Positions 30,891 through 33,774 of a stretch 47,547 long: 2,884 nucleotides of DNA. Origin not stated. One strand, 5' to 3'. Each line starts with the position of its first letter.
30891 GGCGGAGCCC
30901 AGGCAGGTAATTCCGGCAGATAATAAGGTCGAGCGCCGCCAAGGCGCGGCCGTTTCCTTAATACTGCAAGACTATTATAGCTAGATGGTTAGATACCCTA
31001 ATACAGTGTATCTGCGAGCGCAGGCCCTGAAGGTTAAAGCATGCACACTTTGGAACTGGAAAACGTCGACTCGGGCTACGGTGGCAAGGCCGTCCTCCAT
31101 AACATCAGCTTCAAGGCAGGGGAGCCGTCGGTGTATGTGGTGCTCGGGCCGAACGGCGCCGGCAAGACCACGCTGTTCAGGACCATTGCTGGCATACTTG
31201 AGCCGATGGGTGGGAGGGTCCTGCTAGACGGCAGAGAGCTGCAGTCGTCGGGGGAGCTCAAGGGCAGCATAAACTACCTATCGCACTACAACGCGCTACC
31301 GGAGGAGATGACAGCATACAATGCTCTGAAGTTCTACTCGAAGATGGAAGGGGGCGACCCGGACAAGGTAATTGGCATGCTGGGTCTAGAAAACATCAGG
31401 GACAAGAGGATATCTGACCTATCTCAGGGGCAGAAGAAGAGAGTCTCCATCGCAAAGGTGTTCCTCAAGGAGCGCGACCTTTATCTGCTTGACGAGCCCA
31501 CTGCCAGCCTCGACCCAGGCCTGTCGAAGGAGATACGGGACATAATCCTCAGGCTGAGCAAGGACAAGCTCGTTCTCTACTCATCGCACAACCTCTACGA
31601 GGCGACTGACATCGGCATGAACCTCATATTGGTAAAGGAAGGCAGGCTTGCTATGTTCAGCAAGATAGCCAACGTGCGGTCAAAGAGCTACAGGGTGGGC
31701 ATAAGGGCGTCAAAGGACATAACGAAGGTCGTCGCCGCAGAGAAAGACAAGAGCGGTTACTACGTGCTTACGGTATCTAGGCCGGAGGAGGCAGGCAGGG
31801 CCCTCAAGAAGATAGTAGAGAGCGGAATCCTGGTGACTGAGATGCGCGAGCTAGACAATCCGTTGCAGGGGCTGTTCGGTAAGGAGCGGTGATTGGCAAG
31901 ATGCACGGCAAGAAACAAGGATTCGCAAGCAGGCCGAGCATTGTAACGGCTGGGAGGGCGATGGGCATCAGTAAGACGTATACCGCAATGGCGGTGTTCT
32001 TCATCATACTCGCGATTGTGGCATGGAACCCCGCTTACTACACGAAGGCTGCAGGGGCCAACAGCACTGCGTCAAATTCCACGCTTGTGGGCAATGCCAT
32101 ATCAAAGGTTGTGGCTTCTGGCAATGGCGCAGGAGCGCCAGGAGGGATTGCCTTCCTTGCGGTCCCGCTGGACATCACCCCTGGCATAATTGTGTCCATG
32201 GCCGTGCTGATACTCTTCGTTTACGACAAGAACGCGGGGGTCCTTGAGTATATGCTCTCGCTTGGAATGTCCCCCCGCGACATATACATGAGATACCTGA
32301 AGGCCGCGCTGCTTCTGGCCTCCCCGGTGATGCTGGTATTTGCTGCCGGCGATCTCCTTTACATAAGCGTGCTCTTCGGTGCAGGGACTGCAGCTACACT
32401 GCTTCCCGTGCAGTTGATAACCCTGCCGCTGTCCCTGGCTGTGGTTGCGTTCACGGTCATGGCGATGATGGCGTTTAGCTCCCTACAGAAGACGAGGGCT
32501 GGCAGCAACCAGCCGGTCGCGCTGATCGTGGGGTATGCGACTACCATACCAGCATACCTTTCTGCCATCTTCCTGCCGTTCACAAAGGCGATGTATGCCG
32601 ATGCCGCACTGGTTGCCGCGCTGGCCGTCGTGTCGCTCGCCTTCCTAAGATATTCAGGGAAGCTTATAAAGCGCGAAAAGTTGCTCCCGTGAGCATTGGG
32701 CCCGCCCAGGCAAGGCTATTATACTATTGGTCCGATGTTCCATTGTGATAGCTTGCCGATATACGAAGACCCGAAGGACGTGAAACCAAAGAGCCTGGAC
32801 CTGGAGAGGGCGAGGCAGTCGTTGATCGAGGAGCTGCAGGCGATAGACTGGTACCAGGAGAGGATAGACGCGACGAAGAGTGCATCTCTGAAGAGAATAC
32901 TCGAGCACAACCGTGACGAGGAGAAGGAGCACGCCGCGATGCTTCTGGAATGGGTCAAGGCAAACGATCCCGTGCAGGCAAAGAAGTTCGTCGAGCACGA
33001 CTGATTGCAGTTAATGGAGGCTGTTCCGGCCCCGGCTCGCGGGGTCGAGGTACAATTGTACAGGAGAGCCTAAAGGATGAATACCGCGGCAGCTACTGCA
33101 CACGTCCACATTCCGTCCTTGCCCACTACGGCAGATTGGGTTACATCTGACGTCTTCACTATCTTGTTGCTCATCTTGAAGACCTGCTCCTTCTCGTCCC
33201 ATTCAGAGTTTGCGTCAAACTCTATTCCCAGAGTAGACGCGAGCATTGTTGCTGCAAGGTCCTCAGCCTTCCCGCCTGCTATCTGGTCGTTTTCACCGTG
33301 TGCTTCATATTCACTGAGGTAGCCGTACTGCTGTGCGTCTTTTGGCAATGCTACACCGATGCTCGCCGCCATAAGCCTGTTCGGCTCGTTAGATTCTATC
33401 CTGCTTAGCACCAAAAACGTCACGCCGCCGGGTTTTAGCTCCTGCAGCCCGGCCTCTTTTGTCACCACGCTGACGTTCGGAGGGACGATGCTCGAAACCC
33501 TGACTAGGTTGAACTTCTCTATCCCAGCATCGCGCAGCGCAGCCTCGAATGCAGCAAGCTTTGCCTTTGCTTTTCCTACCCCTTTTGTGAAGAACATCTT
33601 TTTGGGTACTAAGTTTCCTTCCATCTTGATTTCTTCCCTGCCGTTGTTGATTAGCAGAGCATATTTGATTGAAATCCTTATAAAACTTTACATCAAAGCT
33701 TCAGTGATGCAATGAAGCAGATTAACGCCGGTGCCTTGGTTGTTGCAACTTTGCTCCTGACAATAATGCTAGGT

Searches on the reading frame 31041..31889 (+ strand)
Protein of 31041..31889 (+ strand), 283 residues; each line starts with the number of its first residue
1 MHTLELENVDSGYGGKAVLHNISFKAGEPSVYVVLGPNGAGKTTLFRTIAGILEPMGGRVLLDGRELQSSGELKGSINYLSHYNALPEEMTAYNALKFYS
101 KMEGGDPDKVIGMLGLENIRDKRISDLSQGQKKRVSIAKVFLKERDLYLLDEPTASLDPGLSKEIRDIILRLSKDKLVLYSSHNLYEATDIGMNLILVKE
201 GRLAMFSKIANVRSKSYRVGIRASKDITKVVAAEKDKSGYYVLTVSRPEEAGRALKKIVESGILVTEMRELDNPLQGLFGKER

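Call 8: search_protein_families(library=pfam, proteins=[window:31041-31889:+], max_evalue=0.001)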
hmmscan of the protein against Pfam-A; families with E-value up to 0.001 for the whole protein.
window:31041-31889:+ (283 aa): 6 families
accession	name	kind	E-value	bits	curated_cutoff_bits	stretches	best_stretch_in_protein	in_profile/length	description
PF00005.33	ABC_tran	-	1.2e-29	104.1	25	1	19-155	1-137/137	ABC transporter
PF13304.12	AAA_21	-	1.2e-12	48.9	27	2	124-186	235-301/304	AAA domain, putative AbiEii toxin, Type IV TA system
PF02463.25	SMC_N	-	5.2e-06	26.5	40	0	126-184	136-198/220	RecF/RecN/SMC N terminal domain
PF13476.12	AAA_23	-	0.0003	21.9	27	1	21-53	14-43/201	AAA domain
PF13514.12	AAA_27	-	0.00048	20.2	22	1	20-53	17-50/206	AAA domain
PF25199.1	nSTAND_NTPase5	-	0.00056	20.2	34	0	25-52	37-64/145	Novel STAND NTPase 5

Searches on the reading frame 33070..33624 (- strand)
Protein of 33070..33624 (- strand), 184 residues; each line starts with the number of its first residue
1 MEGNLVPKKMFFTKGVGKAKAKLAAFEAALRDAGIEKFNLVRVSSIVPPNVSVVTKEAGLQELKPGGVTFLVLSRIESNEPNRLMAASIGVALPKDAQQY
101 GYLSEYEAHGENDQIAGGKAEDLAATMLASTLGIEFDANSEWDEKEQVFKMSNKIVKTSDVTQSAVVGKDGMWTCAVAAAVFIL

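Call 8: search_protein_families(library=pfam, proteins=[window:33070-33624:-], max_evalue=0.001)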
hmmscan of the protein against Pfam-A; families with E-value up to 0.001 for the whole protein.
window:33070-33624:- (184 aa): 1 family
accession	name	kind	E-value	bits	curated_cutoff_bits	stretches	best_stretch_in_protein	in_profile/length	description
PF01862.21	PvlArgDC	-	3.1e-59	199.9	22.7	1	6-183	1-161/161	Pyruvoyl-dependent arginine decarboxylase (PvlArgDC)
